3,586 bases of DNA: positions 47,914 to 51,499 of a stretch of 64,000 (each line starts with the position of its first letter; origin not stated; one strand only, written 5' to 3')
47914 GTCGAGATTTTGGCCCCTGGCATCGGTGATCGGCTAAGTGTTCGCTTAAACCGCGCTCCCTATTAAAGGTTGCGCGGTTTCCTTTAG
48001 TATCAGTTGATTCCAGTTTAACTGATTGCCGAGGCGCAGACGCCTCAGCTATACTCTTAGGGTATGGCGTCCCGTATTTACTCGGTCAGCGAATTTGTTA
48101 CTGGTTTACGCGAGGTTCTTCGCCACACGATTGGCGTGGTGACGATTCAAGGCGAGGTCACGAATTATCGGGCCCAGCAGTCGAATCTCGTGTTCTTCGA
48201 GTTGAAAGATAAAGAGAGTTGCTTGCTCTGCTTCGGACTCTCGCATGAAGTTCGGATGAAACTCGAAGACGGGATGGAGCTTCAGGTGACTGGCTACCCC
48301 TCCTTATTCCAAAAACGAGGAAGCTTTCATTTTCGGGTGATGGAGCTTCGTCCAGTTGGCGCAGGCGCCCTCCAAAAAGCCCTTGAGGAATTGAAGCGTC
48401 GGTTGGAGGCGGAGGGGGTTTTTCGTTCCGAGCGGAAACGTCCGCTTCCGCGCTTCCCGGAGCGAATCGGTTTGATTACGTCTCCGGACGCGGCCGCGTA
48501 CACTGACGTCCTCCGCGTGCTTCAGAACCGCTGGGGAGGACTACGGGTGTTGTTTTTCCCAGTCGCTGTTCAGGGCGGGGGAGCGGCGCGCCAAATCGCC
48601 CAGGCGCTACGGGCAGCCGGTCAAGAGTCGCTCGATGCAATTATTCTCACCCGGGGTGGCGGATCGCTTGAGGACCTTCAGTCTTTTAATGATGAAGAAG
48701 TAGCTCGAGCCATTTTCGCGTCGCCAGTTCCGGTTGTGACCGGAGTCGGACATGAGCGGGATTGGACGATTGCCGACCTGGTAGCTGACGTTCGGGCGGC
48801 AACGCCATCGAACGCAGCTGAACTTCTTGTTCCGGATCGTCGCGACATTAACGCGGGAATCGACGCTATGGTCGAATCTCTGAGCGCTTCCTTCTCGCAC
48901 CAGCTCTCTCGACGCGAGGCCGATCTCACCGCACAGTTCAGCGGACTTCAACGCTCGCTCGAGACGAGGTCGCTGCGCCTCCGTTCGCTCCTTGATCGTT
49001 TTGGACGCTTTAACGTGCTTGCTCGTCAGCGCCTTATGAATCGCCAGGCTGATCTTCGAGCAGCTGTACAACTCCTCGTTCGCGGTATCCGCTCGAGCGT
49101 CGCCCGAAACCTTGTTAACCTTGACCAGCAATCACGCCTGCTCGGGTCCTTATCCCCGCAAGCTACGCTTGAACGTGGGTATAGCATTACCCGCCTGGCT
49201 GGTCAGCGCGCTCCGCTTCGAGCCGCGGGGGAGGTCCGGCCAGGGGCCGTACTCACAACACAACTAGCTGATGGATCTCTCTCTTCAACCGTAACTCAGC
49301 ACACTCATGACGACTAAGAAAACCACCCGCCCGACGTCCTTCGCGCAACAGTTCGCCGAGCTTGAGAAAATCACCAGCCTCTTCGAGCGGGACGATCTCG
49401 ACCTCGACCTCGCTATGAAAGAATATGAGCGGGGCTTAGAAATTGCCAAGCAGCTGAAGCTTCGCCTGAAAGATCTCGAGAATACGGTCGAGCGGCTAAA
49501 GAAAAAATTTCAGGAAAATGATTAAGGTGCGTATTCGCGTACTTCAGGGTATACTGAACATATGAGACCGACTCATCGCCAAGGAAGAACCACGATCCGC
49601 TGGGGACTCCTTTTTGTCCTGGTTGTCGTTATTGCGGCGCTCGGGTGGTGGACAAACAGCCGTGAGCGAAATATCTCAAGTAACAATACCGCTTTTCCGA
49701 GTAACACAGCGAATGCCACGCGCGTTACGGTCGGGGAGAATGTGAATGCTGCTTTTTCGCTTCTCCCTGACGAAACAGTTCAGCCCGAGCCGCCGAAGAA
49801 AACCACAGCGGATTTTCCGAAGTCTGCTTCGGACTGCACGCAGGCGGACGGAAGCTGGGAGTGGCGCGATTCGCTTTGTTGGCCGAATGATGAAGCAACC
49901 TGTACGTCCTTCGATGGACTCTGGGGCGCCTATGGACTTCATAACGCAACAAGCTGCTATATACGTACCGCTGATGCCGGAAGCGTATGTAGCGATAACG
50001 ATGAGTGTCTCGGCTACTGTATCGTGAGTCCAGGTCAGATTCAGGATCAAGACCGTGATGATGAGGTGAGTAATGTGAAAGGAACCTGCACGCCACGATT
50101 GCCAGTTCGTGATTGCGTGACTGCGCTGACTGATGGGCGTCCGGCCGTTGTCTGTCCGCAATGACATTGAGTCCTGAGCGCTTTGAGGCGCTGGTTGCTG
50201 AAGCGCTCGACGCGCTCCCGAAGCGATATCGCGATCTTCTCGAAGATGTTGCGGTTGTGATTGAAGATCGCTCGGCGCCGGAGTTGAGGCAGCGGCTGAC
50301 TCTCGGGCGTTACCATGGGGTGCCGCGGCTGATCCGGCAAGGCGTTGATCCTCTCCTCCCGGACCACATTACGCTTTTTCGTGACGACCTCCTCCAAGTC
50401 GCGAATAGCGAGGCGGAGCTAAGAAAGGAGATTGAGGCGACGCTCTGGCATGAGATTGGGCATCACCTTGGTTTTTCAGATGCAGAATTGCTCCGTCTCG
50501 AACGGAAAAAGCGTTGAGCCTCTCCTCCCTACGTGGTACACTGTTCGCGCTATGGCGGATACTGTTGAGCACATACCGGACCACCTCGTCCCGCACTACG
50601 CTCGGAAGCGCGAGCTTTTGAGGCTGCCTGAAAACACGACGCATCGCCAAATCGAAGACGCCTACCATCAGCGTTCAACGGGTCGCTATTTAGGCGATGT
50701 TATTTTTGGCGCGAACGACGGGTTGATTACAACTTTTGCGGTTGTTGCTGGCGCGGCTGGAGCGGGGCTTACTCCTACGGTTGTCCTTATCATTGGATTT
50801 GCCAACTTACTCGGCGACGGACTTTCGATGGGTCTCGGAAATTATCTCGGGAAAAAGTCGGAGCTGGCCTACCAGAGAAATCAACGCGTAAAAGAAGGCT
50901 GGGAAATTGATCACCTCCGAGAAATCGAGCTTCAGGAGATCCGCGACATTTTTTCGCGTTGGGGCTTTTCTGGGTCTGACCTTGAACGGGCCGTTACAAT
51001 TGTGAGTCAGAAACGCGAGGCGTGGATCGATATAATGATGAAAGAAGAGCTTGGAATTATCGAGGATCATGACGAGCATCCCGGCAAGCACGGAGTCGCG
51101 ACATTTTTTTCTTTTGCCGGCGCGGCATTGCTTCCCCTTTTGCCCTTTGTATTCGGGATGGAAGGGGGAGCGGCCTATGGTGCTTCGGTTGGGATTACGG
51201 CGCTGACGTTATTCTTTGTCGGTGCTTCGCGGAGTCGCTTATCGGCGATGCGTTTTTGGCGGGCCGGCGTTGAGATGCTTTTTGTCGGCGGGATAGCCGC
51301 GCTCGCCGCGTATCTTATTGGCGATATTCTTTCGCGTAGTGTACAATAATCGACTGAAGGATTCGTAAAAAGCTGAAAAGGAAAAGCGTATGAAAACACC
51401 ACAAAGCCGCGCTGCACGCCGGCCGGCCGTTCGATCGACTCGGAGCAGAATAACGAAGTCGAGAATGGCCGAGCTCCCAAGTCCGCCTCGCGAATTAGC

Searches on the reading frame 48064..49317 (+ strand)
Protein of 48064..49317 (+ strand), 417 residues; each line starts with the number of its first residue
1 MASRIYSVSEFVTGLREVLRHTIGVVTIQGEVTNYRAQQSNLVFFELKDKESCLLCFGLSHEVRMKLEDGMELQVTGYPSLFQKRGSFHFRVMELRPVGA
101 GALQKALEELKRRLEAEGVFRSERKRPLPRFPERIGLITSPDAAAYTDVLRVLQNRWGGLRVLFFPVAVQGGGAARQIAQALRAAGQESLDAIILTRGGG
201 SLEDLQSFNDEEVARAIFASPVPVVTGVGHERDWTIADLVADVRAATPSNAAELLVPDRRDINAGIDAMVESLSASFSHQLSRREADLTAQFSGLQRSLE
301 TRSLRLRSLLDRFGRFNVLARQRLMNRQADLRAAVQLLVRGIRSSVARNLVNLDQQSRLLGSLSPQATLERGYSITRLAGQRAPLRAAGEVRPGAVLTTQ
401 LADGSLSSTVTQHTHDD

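Call 59: search_protein_families(library=pfam, proteins=[window:48064-49317:+], max_evalue=0.00001)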
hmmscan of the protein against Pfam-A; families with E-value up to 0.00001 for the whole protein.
window:48064-49317:+ (417 aa): 2 families
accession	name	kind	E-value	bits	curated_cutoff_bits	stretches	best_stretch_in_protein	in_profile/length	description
PF02601.20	Exonuc_VII_L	-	1.2e-84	284.9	35.9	1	119-408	1-314/315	Exonuclease VII, large subunit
PF13742.12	tRNA_anti_2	-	9.4e-15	55.1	27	1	6-95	1-94/95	OB-fold nucleic acid binding domain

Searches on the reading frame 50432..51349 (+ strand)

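Call 59: search_protein_families(library=pfam, proteins=[window:50432-51349:+], max_evalue=0.00001)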
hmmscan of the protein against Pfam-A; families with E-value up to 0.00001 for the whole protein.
window:50432-51349:+ (305 aa): 1 family
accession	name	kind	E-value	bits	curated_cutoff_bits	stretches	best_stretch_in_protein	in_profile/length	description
PF01988.24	VIT1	-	2.8e-62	210.8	28.1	1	88-297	2-213/214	VIT family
